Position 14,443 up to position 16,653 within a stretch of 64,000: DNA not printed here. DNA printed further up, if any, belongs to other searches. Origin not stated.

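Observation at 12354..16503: Dockerin-bearing secreted protein and cadherin-like membrane protein as a translationally coupled pair appended to the murG-murB-ftsQ cluster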

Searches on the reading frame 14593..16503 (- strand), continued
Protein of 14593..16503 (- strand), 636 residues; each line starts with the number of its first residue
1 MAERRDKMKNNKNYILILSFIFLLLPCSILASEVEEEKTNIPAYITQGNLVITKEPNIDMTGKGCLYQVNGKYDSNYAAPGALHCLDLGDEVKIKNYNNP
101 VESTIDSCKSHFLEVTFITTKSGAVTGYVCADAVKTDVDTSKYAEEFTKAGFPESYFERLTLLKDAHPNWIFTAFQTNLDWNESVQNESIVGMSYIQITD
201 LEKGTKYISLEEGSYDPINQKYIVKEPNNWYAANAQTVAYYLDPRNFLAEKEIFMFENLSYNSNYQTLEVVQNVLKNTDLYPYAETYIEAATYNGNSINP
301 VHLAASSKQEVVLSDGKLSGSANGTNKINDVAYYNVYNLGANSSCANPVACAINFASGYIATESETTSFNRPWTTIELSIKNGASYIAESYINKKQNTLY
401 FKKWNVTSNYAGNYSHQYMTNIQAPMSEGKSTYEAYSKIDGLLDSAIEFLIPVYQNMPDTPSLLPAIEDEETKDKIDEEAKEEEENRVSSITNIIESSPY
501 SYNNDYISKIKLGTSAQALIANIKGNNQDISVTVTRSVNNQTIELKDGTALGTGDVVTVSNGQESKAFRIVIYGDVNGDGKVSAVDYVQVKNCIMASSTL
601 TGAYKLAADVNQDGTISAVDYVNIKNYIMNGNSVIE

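Call 11: find_encoding_contigs(protein=P0111, flank=8000, max_places=2)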
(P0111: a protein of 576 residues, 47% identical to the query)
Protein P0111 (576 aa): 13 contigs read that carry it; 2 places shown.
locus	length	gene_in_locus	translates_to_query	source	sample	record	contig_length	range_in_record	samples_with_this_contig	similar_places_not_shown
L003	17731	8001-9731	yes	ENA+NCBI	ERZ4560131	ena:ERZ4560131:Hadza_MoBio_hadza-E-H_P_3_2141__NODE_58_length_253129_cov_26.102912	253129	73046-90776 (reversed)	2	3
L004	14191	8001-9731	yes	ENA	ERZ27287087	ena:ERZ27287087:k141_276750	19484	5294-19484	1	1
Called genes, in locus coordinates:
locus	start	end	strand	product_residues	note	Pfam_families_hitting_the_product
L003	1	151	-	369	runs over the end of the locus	PF01098:FTSW_RODA_SPOVE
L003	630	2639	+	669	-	PF03816:LytR_cpsA_psr, PF03793:PASTA (weak)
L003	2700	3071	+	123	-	-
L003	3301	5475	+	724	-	PF12846:AAA_10 (faint), PF01935:DUF87 (faint), PF17854:FtsK_alpha, PF01580:FtsK_SpoIIIE, PF09397:FtsK_gamma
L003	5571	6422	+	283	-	-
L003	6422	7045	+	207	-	-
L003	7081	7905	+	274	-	PF00149:Metallophos, PF12850:Metallophos_2 (faint)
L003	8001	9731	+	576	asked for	PF00404:Dockerin_1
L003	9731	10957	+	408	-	PF12733:Cadherin-like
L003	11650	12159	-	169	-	-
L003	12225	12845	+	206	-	PF03009:GDPD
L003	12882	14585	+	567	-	PF09972:DUF2207 (weak), PF20990:DUF2207_C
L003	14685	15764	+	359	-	PF03033:Glyco_transf_28, PF04101:Glyco_tran_28_C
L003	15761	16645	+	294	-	PF01565:FAD_binding_4, PF02873:MurB_C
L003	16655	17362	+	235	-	PF08478:POTRA_1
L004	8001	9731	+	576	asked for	PF00404:Dockerin_1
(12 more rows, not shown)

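Call 23: search_solved_structures(query=A4, max_evalue=0.01, show_alignments=5)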
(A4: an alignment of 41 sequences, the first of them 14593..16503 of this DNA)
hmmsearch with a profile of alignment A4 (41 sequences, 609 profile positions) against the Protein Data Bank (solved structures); distinct sequences matched with E-value up to 0.01: 28.
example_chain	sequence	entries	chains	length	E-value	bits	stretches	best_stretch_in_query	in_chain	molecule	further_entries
8x39_A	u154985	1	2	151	7.8e-14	54.2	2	541-606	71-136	Serine protease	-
8x3a_A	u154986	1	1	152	8.1e-14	54.2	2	541-606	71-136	Serine protease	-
6fxo_A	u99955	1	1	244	1.1e-13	53.7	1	204-417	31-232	Bifunctional autolysin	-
4pi8_A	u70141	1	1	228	3.3e-12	48.8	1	249-416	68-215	Autolysin E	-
4pi7_A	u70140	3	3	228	3.6e-12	48.7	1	249-416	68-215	Autolysin E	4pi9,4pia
2yik_A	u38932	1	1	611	2.9e-10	42.4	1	544-602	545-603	ENDOGLUCANASE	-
2ccl_B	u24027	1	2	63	1.1e-09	40.5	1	544-602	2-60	ENDO-1,4-BETA-XYLANASE Y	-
3ul4_B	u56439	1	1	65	6e-09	38.1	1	543-603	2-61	Cellulosome enzyme, dockerin type I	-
2vn5_B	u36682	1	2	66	6.8e-09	37.9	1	543-607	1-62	ENDOGLUCANASE A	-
2vn6_B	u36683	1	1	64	7.3e-09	37.8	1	543-608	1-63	ENDOGLUCANASE A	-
1ohz_B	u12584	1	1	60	2.5e-08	36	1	547-602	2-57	ENDO-1,4-BETA-XYLANASE Y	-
2mte_A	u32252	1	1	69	4.8e-08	35.1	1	545-607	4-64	Cellulose 1,4-beta-cellobiosidase (reducing end) CelS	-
1daq_A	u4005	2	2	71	5.1e-08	35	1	545-607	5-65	ENDOGLUCANASE SS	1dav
4uyq_B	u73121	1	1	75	6.8e-08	34.6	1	545-604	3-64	Cellulosomal scaffoldin adaptor protein B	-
4uyp_B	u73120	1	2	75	1.6e-07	33.3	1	545-604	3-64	Cellulosomal scaffoldin adaptor protein B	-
5wqw_A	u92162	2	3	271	3.2e-07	32.4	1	309-431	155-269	N-acetylglucosaminidase | Cell surface protein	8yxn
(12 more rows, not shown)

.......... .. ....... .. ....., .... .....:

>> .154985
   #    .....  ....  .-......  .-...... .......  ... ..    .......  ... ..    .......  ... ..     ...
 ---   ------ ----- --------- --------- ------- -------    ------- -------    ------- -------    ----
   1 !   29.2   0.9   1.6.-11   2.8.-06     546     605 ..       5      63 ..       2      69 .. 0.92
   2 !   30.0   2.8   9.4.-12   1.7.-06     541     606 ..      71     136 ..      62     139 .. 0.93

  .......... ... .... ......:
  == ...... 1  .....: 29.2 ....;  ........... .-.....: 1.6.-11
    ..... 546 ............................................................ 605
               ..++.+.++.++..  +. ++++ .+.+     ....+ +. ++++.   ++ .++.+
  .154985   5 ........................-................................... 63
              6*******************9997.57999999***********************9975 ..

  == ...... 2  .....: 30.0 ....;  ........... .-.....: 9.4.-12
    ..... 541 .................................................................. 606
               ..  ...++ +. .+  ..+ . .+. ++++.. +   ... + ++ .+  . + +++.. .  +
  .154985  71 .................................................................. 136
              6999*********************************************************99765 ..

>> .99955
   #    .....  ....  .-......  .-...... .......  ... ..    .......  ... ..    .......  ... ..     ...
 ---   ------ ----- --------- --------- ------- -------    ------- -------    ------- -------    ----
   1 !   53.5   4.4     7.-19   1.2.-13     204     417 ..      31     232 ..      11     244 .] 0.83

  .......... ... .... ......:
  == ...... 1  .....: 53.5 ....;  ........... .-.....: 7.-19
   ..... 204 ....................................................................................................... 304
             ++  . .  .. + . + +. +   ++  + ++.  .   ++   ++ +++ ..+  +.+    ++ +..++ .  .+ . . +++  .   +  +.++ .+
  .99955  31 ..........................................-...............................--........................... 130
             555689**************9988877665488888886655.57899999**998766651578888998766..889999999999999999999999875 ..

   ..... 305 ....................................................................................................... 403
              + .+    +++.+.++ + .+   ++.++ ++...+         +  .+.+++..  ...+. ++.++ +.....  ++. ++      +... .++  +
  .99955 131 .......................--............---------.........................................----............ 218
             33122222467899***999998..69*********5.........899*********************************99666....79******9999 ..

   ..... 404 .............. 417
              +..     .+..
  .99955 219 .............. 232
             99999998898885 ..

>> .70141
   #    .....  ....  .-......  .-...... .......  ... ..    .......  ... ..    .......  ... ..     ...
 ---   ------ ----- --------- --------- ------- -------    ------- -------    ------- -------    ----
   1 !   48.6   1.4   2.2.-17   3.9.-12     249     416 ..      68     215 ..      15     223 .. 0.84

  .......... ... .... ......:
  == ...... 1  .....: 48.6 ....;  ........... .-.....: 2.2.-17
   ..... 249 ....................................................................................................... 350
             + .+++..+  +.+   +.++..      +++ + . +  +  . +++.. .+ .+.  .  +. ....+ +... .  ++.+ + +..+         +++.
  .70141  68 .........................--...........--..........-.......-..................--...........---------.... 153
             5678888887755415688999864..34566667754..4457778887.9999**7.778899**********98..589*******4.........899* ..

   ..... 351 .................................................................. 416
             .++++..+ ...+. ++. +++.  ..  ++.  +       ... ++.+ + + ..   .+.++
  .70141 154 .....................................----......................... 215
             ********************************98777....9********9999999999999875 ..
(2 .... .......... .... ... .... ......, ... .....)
